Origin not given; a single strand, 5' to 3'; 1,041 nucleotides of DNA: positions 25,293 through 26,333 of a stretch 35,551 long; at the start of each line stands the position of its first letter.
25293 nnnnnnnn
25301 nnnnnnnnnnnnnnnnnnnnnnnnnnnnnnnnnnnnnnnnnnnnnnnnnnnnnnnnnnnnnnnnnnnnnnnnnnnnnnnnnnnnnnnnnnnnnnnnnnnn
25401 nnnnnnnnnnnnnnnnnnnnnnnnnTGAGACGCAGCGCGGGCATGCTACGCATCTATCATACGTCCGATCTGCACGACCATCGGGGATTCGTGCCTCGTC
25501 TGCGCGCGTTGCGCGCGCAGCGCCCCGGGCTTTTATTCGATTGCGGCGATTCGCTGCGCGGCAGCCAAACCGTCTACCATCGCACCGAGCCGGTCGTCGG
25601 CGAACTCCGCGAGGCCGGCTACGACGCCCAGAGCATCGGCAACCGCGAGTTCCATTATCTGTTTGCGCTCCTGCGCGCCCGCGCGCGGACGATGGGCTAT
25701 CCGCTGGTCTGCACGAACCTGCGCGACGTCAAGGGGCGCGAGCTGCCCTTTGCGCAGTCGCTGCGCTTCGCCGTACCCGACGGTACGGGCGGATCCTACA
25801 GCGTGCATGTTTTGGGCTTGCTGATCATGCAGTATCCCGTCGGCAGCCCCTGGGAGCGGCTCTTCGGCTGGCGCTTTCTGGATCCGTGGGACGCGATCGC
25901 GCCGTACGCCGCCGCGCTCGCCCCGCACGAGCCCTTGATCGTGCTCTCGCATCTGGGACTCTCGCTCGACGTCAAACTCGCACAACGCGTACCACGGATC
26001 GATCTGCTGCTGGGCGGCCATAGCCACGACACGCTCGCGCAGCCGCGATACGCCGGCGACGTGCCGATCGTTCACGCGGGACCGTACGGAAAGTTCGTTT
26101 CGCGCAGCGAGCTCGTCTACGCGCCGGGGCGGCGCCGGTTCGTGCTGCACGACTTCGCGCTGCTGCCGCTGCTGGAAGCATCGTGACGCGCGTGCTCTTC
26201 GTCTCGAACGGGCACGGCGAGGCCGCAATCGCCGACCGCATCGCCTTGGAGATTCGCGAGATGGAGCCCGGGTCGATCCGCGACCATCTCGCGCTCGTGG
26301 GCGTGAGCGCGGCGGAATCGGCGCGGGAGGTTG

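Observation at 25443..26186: Metallophosphoesterase coupled to lpxB: candidate for the missing UDP-2,3-diacylglucosamine hydrolase step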

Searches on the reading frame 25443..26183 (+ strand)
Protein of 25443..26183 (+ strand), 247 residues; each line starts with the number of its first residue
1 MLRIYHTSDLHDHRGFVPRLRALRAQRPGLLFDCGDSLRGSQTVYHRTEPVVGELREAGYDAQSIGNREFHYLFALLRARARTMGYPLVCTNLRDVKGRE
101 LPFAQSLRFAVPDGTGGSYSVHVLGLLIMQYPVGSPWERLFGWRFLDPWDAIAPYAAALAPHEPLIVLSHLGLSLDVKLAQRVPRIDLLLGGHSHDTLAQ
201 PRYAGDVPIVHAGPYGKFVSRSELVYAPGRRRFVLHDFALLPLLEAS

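Call 6: search_protein_families(library=pfam, proteins=[window:25443-26183:+], max_evalue=0.01)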
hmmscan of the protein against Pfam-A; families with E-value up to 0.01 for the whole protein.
window:25443-26183:+ (247 aa): 1 family
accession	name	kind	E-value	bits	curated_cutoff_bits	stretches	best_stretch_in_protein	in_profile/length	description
PF00149.33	Metallophos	-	0.0001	23.3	21.5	1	2-195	1-189/191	Calcineurin-like phosphoesterase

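Call 7: search_protein_families(library=ncbifam, proteins=[window:25443-26183:+], max_evalue=0.01)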
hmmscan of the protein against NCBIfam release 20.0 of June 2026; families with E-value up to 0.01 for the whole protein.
window:25443-26183:+ (247 aa): 10 families
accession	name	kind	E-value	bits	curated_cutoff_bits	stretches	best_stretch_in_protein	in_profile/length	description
TIGR04486.1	thiosulf_SoxB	equivalog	1.8e-20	72.7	550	1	17-229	124-333/556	thiosulfohydrolase SoxB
NF006937.0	PRK09419.1-4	equivalog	5.2e-10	37.4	2554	2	165-226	846-910/1411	multifunctional 2',3'-cyclic-nucleotide 2'-phosphodiesterase/3'-nucleotidase/5'-nucleotidase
NF041198.1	UshA_like_PCGU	equivalog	6.1e-10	38.3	275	1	30-225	75-266/519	UshA-like (seleno)protein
NF006935.0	PRK09419.1-2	equivalog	1.1e-08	33.2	2801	1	165-226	867-931/1445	multifunctional 2',3'-cyclic-nucleotide 2'-phosphodiesterase/3'-nucleotidase/5'-nucleotidase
NF007109.1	PRK09558.1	equivalog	2.7e-07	29.7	600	1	48-100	99-151/550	bifunctional UDP-sugar hydrolase/5'-nucleotidase UshA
NF006938.0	PRK09420.1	equivalog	9.9e-06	24.2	486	1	46-104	96-154/648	bifunctional 2',3'-cyclic-nucleotide 2'-phosphodiesterase/3'-nucleotidase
NF040549.1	Nt5e_LPXTG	exception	2.3e-05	22.9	1050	1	23-93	130-201/731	cell surface ecto-5'-nucleotidase Nt5e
NF006934.0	PRK09419.1-1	subfamily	3.4e-05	21.6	1646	1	29-224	97-297/1174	multifunctional 2',3'-cyclic-nucleotide 2'-phosphodiesterase/3'-nucleotidase/5'-nucleotidase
TIGR01390.1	CycNucDiestase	equivalog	7.1e-05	21.5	883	1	47-105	75-133/626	2',3'-cyclic-nucleotide 2'-phosphodiesterase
NF008871.0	PRK11907.1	equivalog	0.00041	18.6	1266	1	49-103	191-245/814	bifunctional 2',3'-cyclic-nucleotide 2'-phosphodiesterase/3'-nucleotidase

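Call 11: find_homologous_proteins(query=window:25443-26183:+, max_evalue=0.00001)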
Query window:25443-26183:+ (247 aa): 1777 proteins with E <= 0.00001 among 8000 candidates; the best 120 are listed.
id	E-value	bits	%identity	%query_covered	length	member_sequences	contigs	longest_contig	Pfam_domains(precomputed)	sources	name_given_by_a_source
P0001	5.4e-152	522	93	100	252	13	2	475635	-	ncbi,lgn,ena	-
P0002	2.3e-150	517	91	100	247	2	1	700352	PF00149.34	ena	-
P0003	3.7e-150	516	91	100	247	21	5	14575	PF00149.34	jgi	jgi:5'-nucleotidase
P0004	1.6e-135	468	83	100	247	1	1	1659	PF00149.34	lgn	-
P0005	7.1e-133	460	82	99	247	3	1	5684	-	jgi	jgi:2',3'-cyclic-nucleotide 2'-phosphodiesterase (5'-nucleotidase family)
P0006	3.2e-132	458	82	100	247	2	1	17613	-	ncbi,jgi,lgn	ncbi:MAG TPA: metallophosphoesterase [Candidatus Cybelea sp.]|jgi:2',3'-cyclic-nucleotide 2'-phospho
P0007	3.8e-125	434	78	100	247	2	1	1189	-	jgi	jgi:2',3'-cyclic-nucleotide 2'-phosphodiesterase (5'-nucleotidase family)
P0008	2.4e-124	432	77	100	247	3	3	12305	PF00149.34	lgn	-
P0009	5.9e-123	427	77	100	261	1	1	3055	PF00149.34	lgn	-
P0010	9.1e-123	427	78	100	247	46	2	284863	-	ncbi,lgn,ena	-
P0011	1.3e-122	426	77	99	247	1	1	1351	-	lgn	-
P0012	1.5e-121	423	77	100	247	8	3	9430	-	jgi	jgi:2',3'-cyclic-nucleotide 2'-phosphodiesterase (5'-nucleotidase family)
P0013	1.5e-121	423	77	100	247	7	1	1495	-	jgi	jgi:2',3'-cyclic-nucleotide 2'-phosphodiesterase (5'-nucleotidase family)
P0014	3.6e-120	418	76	100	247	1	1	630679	-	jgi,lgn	jgi:2',3'-cyclic-nucleotide 2'-phosphodiesterase (5'-nucleotidase family)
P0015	4.5e-120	418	76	100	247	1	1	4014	-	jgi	jgi:2',3'-cyclic-nucleotide 2'-phosphodiesterase (5'-nucleotidase family)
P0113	1.8e-112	393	72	100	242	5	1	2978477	-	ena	-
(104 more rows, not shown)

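Call 24: search_solved_structures(query=window:25443-26183:+, max_evalue=1, show_alignments=3)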
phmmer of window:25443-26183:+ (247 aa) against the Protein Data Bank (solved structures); distinct sequences matched with E-value up to 1: 39.
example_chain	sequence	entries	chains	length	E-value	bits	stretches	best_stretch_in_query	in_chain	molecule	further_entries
5h7w_A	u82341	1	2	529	2.3e-11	46.8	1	19-198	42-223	venom 5'-nucleotidase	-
7d0v_A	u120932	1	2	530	5.4e-11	45.5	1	19-203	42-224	Snake venom 5'-nucleotidase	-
7jv9_A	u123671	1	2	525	1e-08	38.1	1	21-215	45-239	5'-nucleotidase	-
8znz_A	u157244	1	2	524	1e-08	38.1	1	21-215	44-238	5'-nucleotidase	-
6hxw_A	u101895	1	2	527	1e-08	38.1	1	21-215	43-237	5'-nucleotidase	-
6vc9_A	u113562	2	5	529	1e-08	38.1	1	21-215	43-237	5'-nucleotidase, ecto (CD73), isoform CRA_a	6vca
9v6d_A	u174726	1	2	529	1e-08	38.1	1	21-215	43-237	5'-nucleotidase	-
7jv8_A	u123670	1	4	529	1e-08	38.1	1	21-215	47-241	5'-nucleotidase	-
6s7f_A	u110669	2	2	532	1e-08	38.1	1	21-215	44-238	5'-nucleotidase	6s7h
4h2i_A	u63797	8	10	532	1e-08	38.1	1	21-215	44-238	5'-nucleotidase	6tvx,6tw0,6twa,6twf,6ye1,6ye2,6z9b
4h1s_A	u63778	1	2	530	1e-08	38.1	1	21-215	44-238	5'-nucleotidase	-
9r0d_A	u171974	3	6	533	1.1e-08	38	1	21-215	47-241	5'-nucleotidase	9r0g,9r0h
9p1m_A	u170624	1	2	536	1.1e-08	38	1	21-215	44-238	5'-nucleotidase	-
6xue_A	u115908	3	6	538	1.1e-08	38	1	21-215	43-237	5'-nucleotidase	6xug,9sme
7qgo_A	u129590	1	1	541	1.1e-08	38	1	21-215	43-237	5'-nucleotidase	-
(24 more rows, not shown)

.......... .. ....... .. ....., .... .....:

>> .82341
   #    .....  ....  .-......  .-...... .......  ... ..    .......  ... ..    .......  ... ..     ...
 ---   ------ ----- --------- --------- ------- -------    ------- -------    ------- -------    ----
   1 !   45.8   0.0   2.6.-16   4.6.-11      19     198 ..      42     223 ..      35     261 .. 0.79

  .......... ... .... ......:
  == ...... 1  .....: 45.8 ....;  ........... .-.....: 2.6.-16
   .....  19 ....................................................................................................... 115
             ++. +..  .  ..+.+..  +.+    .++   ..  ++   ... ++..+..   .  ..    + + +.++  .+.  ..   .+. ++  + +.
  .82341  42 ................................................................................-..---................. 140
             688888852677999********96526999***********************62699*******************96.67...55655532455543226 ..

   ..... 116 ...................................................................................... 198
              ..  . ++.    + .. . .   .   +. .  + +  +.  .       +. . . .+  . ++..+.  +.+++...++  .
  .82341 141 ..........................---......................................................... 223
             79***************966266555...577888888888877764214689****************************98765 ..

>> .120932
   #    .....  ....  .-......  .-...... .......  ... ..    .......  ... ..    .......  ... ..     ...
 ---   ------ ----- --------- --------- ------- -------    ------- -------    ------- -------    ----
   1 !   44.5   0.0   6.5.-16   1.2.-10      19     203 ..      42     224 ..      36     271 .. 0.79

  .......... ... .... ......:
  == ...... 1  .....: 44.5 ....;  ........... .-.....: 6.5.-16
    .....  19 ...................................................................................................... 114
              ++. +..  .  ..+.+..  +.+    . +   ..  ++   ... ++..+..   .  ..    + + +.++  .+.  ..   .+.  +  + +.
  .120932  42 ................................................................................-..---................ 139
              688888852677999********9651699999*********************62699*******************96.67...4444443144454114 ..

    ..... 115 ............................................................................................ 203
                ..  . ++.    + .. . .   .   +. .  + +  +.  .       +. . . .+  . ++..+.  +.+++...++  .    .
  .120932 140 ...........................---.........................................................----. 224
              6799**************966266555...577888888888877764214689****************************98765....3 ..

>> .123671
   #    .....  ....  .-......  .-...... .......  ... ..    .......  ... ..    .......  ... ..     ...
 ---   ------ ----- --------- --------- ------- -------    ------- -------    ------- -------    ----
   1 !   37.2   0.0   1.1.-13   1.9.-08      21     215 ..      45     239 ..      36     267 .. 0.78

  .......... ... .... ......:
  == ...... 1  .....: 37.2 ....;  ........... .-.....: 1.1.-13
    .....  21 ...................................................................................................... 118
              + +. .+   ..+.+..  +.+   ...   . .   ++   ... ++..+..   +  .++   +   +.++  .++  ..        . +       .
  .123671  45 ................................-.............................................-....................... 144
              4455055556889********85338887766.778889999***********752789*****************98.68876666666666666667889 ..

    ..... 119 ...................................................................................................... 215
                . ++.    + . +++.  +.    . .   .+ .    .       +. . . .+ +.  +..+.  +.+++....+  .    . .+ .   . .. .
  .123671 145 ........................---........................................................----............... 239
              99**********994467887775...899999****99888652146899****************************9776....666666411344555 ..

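Call 25: find_encoding_contigs(protein=P0113, flank=10000, max_places=3)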
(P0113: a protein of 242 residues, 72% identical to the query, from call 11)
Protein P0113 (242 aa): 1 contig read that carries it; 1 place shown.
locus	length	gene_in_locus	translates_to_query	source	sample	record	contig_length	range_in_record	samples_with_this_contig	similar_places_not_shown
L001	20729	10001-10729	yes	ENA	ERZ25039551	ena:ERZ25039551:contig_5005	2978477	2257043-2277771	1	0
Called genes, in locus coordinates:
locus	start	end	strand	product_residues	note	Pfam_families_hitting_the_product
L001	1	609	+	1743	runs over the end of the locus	PF27051:TamB_N (faint), PF04357:TamB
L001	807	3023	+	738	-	PF07244:POTRA, PF25282:POTRA1_3_Toc75 (faint), PF07244:POTRA, PF01103:Omp85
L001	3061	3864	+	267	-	PF03938:OmpH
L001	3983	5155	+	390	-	PF03938:OmpH (weak)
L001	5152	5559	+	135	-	PF03938:OmpH (weak)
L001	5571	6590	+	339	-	PF04613:LpxD, PF25084:LbH_EIF2B (weak), PF25087:GMPPB_C (weak), PF14602:Hexapep_2 (faint), PF00132:Hexapep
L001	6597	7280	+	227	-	PF03331:LpxC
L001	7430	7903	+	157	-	PF22817:ApeP-like (weak), PF07977:FabA, PF22818:ApeI-like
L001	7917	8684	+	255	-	-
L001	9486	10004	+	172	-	PF02684:LpxB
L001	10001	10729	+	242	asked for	-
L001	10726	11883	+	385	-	-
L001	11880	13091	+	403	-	PF04932:Wzy_C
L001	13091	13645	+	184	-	-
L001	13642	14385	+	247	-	PF00005:ABC_tran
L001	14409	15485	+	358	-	PF03739:LptF_LptG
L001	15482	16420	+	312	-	PF11283:DUF3084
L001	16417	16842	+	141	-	-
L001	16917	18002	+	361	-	-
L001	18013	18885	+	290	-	PF14559:TPR_19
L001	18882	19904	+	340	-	PF13439:Glyco_transf_4, PF13579:Glyco_trans_4_4 (weak), PF20706:GT4-conflict, PF00534:Glycos_transf_1, PF13692:Glyco_trans_1_4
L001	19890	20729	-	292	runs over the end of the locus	-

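Call 30: search_protein_representatives(protein=window:25443-26183:+)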
Query: 247 residues. Proteins with E-value up to 0.001 (for the whole library): 5138; up to 1e-10: 975; up to 1e-30: 40. The best 150 are listed.
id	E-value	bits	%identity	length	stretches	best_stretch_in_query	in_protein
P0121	4.8e-73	262.0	77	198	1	2-157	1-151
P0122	7.9e-61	222.0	55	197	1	45-243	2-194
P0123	1.0e-57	211.8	72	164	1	20-159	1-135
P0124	3.2e-55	203.6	50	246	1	2-246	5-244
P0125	1.1e-54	201.8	48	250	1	2-232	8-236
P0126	1.6e-49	184.9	53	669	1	20-218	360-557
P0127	2.4e-48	181.1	76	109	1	1-107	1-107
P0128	4.1e-47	177.0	69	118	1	36-152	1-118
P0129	9.7e-45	169.3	39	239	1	2-234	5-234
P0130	1.2e-44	169.0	53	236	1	1-205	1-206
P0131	1.0e-43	165.9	40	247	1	3-223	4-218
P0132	3.6e-42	160.9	44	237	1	3-224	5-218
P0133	6.2e-42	160.1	40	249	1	2-223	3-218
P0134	5.8e-41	156.9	87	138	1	121-202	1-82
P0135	1.2e-40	155.9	42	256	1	3-231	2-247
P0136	5.6e-40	153.7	40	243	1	3-230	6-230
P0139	2.3e-38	148.4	39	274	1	2-233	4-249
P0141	1.5e-36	142.4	37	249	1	2-242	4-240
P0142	2.1e-36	142.0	39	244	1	2-216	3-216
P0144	3.2e-36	141.4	34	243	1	2-238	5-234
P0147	7.0e-36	140.2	38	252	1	3-223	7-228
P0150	5.0e-34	134.2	34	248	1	2-229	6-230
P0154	3.2e-32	128.3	36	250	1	3-226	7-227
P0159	5.0e-31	124.4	37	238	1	2-241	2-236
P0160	9.7e-31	123.4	33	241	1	1-224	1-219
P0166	9.4e-30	120.2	36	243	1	2-229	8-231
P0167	1.0e-29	120.0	37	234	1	5-218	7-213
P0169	1.3e-29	119.7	39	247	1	3-225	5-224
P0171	1.5e-29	119.5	34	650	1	2-237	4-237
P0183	4.8e-28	114.6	31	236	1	2-220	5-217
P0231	2.5e-21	92.6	40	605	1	2-233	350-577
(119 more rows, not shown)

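Call 32: list_cluster_members(proteins=[P0124, P0129, P0131, P0135, P0139, P0144, P0150, P0159, P0169, P0183])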
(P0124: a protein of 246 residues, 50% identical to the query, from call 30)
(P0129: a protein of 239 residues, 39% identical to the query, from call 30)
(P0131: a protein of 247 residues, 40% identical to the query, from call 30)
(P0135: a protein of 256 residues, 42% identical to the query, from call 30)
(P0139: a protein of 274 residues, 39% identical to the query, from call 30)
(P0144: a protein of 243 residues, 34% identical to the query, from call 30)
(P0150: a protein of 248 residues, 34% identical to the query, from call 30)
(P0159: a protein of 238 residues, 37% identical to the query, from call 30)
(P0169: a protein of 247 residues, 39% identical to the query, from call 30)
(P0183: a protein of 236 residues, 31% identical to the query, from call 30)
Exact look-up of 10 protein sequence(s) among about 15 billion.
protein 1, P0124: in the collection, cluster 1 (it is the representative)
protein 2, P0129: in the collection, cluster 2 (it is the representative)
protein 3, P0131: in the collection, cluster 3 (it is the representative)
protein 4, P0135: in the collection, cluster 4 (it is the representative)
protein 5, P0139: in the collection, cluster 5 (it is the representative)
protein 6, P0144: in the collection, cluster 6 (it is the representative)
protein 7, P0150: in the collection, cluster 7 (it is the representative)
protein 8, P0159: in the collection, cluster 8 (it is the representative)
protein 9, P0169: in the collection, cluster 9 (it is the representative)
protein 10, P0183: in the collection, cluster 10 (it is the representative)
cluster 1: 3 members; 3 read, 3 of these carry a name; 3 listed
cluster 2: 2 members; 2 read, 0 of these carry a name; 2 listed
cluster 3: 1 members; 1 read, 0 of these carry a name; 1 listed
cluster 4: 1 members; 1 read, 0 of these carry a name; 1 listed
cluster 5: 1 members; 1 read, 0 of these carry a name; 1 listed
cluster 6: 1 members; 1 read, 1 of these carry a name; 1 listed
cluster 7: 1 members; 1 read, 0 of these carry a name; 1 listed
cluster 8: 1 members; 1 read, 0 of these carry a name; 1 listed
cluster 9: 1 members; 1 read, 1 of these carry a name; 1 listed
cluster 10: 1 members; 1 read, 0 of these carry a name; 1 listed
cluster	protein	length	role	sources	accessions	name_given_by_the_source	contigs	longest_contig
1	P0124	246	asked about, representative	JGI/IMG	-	2',3'-cyclic-nucleotide 2'-phosphodiesterase (5'-nucleotidase family)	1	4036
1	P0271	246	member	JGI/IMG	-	2',3'-cyclic-nucleotide 2'-phosphodiesterase (5'-nucleotidase family)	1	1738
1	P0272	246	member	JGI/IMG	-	2',3'-cyclic-nucleotide 2'-phosphodiesterase (5'-nucleotidase family)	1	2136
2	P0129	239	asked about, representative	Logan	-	-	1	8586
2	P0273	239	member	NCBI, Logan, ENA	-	-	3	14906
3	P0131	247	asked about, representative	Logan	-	-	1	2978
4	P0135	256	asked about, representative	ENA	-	-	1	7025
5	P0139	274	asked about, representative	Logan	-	-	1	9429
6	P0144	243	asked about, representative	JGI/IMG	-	5'-nucleotidase / UDP-sugar diphosphatase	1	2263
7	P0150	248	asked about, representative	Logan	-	-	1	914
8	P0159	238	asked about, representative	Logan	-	-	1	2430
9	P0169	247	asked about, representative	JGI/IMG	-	2',3'-cyclic-nucleotide 2'-phosphodiesterase (5'-nucleotidase family)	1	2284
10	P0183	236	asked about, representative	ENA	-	-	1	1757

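Call 33: find_encoding_contigs(protein=P0273, flank=8000, max_places=2)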
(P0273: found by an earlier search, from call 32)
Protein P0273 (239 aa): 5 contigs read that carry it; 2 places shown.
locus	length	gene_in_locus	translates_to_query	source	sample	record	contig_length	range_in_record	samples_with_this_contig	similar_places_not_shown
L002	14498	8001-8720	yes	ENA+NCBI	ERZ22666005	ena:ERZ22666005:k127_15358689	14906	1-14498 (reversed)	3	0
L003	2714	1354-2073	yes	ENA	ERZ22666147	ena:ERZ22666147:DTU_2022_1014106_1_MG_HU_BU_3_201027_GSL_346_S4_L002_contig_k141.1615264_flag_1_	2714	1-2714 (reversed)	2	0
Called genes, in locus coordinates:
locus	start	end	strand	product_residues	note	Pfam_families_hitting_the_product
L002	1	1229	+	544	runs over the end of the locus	?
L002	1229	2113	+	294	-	PF03331:LpxC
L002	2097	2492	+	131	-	PF07977:FabA, PF22818:ApeI-like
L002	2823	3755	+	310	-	PF01408:GFO_IDH_MocA, PF02894:GFO_IDH_MocA_C (faint), PF22725:GFO_IDH_MocA_C3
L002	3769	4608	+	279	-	PF25084:LbH_EIF2B (faint), PF25087:GMPPB_C, PF00132:Hexapep (weak), PF13720:Acetyltransf_11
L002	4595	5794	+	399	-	PF02684:LpxB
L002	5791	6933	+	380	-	PF02684:LpxB (faint)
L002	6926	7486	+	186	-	PF04191:PEMT, PF04140:ICMT (weak)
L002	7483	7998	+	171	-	-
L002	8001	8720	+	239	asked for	PF00149:Metallophos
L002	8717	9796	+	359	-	-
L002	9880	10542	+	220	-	PF02517:Rce1-like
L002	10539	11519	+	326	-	PF01212:Beta_elim_lyase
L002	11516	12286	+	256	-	PF03692:CxxCxxCC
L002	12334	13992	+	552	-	PF18158:AidB_N, PF02770:Acyl-CoA_dh_M, PF00441:Acyl-CoA_dh_1, PF08028:Acyl-CoA_dh_2, PF22924:ACOX_C_alpha1 (weak)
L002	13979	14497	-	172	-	?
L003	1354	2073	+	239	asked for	PF00149:Metallophos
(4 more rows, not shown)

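Call 34: find_encoding_contigs(protein=P0139, flank=8000, max_places=2)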
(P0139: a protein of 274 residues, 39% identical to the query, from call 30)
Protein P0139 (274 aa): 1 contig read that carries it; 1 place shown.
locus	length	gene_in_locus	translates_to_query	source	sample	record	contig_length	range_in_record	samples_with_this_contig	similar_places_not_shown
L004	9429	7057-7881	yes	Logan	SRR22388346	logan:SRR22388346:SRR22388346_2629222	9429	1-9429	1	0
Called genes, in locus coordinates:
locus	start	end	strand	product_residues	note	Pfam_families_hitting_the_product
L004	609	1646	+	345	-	PF00154:RecA_N, PF06745:ATPase (faint), PF08423:Rad51 (weak), PF21096:RecA_C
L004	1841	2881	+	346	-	PF03331:LpxC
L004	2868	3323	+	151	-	PF22817:ApeP-like (weak), PF07977:FabA, PF22818:ApeI-like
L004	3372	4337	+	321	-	PF01408:GFO_IDH_MocA, PF22725:GFO_IDH_MocA_C3, PF02894:GFO_IDH_MocA_C (weak)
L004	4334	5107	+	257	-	PF00132:Hexapep (weak), PF25084:LbH_EIF2B (faint), PF25087:GMPPB_C (weak), PF00132:Hexapep (weak), PF13720:Acetyltransf_11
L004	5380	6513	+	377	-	PF02684:LpxB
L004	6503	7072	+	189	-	PF04191:PEMT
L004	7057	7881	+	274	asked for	PF00149:Metallophos (weak)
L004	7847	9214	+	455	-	-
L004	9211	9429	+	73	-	?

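Call 40: find_related_loci(query=A2, collection=genome_contigs, flank=10000)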
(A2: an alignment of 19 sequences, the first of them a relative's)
Query A2 (265 aa) in genome_contigs; peptide patterns used: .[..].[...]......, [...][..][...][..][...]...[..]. (x = any residue, [..] = any of these).
600 stretches matched a pattern (row limit reached: there are more); 596 encode a relative of the query (tblastn E <= 1e-3); the best 80 are kept; 80 distinct loci.
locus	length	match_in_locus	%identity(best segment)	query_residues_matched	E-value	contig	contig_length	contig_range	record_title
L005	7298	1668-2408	50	6-260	5e-72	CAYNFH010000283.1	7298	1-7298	MAG TPA_asm: uncultured Chthonomonadaceae bacterium isolate SRP272529_co1_250 genome assembly, contig: NODE_19780_length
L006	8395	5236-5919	53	9-243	2e-66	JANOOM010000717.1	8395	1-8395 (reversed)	MAG: Armatimonadota bacterium isolate VAR_43_metabat_177 VAR_43_k141_4831270, whole genome shotgun sequence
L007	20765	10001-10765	45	2-264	2e-60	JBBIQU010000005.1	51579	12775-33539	MAG: Chthonomonadales bacterium isolate PBS170224_bin_333 NODE_210_length_51579_cov_4.193133, whole genome shotgun seque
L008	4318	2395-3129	46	11-265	4e-59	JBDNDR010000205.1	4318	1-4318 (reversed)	MAG: Fimbriimonadales bacterium isolate RM_bin21_OCT21 C205, whole genome shotgun sequence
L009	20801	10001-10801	42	4-260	3e-57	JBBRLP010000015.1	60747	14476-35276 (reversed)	MAG: Chthonomonadales bacterium isolate La1_maxbin2.052 LA1C_X2.052_k141_791454L_60747_cov_40.6475, whole genome shotgun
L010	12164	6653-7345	43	13-254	3e-55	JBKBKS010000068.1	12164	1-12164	MAG: Fimbriimonadales bacterium isolate 21I_052.bin.29 NODE_68_length_12164_cov_4.697030, whole genome shotgun sequence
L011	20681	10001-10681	47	4-239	2e-54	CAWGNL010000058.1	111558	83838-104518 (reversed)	MAG: uncultured bacterium isolate MFD01112.bin.2.36 genome assembly, contig: contig_18434, whole genome shotgun sequence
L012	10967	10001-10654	45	11-239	9e-49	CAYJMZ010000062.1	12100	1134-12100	MAG TPA_asm: uncultured Fimbriimonadaceae bacterium isolate ERP124720_co1_199 genome assembly, contig: NODE_6260_length_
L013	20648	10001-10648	45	11-239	3e-48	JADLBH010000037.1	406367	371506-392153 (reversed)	MAG: Fimbriimonadaceae bacterium isolate SJ155 c_000001758998, whole genome shotgun sequence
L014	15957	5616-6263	43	11-239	2e-44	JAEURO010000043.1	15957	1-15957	MAG: Chthonomonadaceae bacterium isolate new MAG-279 NODE_43_length_15957_cov_3.956171, whole genome shotgun sequence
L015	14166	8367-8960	45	11-214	9e-43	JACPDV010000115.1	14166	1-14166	MAG: Armatimonadetes bacterium isolate NC_groundwater_318_Ag_B-0.1um_71_9 GD18-4_B1_scaffold_216064, whole genome shotgu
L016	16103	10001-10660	42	13-244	1e-40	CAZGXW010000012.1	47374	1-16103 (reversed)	MAG TPA_asm: uncultured Fimbriimonadaceae bacterium isolate SRP237561_co1_83 genome assembly, contig: NODE_1019_length_4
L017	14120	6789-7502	35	4-237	2e-37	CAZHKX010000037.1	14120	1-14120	MAG TPA_asm: uncultured Clostridia bacterium isolate binchicken_co22_123 genome assembly, contig: NODE_4504_length_14120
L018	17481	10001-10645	40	11-237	8e-37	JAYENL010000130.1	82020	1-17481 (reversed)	MAG: Armatimonadota bacterium isolate MAG056 MAG056_130, whole genome shotgun sequence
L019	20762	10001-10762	36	2-243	3e-36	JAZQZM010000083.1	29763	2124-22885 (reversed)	MAG: Bacteroidaceae bacterium isolate T1900045154_TC20190148.MAGScoT_cleanbin_000017 SGB_4968_k141_28907, whole genome s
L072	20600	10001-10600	38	11-220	1e-30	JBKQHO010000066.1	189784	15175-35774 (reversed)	MAG: Vulcanimicrobiaceae bacterium isolate BAr1A1B1C__bin_103 BAr1A1B1C_000000409717, whole genome shotgun sequence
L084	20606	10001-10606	38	13-218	5e-30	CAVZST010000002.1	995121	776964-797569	MAG: Candidatus Eremiobacteraeota bacterium isolate MFD09603.bin.1.51 genome assembly, contig: contig_35226, whole genom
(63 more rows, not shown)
